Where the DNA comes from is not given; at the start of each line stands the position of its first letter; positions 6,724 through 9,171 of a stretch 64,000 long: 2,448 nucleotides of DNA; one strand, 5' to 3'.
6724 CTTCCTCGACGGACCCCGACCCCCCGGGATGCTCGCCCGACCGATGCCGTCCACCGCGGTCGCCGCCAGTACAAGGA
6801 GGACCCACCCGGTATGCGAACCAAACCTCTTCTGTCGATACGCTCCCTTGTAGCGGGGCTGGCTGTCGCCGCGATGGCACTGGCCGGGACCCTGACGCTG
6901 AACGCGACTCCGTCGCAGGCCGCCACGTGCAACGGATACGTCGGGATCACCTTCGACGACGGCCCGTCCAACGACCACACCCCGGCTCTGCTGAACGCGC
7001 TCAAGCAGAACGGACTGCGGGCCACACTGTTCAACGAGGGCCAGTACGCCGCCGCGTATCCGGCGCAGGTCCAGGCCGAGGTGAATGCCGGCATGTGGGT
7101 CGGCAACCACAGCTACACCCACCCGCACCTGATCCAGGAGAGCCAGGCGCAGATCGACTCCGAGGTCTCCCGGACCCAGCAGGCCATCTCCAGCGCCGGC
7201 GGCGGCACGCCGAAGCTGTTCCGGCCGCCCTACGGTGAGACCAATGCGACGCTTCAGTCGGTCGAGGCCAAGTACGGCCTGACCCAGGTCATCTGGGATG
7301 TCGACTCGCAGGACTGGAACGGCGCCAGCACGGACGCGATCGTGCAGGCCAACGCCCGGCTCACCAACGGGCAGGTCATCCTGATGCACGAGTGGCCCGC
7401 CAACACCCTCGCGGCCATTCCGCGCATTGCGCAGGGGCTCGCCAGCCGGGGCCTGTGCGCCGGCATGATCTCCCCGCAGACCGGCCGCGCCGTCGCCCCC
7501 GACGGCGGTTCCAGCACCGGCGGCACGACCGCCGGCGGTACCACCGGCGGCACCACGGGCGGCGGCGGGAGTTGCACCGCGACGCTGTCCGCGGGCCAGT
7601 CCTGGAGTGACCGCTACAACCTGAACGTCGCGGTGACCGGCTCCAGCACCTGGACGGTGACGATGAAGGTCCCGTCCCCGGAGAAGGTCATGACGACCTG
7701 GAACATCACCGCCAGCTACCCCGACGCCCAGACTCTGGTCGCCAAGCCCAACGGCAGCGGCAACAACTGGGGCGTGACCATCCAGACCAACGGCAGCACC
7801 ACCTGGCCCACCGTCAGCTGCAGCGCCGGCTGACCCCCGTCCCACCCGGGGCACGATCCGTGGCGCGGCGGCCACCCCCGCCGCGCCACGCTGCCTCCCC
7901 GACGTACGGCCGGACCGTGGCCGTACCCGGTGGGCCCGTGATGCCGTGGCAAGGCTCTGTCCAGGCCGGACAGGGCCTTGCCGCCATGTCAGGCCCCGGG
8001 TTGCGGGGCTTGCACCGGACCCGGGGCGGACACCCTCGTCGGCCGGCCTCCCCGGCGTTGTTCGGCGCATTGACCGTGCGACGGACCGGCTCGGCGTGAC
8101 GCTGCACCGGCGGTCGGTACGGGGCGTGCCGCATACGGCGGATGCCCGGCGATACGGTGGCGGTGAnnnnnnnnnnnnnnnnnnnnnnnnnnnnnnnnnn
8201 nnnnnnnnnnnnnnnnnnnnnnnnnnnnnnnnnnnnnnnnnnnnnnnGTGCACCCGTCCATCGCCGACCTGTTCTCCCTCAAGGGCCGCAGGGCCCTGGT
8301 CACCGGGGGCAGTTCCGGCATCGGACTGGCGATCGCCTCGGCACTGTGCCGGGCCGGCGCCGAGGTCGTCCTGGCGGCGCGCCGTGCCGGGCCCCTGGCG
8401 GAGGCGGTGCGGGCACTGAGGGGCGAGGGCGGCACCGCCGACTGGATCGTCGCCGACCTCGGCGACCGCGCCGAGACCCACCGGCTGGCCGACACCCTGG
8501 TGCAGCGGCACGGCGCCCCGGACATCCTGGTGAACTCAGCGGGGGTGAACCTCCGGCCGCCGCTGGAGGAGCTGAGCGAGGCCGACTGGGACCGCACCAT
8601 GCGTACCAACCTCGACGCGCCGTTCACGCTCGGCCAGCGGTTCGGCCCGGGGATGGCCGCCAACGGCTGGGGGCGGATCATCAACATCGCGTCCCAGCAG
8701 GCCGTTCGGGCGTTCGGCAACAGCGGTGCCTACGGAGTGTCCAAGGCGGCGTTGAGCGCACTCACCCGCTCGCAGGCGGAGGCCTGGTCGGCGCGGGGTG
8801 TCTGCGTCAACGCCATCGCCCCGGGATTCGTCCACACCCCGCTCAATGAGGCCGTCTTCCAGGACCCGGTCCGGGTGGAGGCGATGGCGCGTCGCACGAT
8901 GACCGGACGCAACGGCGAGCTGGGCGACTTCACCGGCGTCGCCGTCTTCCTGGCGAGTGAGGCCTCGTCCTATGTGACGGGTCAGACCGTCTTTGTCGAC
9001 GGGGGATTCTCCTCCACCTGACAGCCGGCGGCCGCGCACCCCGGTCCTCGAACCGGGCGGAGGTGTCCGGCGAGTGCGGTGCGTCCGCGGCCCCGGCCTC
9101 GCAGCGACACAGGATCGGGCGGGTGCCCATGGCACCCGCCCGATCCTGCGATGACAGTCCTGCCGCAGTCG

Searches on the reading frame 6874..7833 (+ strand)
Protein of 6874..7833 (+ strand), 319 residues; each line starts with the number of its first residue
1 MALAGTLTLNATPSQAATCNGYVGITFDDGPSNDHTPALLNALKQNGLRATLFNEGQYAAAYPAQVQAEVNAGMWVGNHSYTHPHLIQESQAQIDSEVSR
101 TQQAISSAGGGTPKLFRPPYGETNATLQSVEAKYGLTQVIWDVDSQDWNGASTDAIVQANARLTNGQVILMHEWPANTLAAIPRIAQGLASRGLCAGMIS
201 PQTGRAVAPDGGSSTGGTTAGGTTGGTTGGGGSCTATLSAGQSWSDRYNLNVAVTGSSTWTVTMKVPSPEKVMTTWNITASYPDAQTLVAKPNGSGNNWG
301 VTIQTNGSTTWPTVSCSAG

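Call 85: search_protein_families(library=pfam, proteins=[window:6874-7833:+], max_evalue=0.00001)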
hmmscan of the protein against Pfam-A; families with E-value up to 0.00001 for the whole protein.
window:6874-7833:+ (319 aa): 1 family
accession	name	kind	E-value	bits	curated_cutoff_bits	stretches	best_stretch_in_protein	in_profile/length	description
PF01522.26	Polysacc_deac_1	-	1.3e-36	125.7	23.1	1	18-139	4-124/124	Polysaccharide deacetylase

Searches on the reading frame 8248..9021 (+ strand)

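Call 85: search_protein_families(library=pfam, proteins=[window:8248-9021:+], max_evalue=0.00001)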
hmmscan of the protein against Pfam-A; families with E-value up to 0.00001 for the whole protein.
window:8248-9021:+ (257 aa): 5 families
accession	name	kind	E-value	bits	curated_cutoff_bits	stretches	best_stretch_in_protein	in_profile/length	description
PF13561.12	adh_short_C2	-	9.5e-60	202.5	27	1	23-255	6-236/236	Enoyl-(Acyl carrier protein) reductase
PF00106.31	adh_short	-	2.1e-50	171.4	26.6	1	16-206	3-193/195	short chain dehydrogenase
PF08659.16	KR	-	1.2e-11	45.4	22.6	1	17-178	4-165/180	KR domain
PF23441.1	SDR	-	1.9e-07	31.2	27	1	16-253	10-254/258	SDR-like rossmann domain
PF01370.27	Epimerase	-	3.3e-06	27.2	20.9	0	16-188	1-168/240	NAD dependent epimerase/dehydratase family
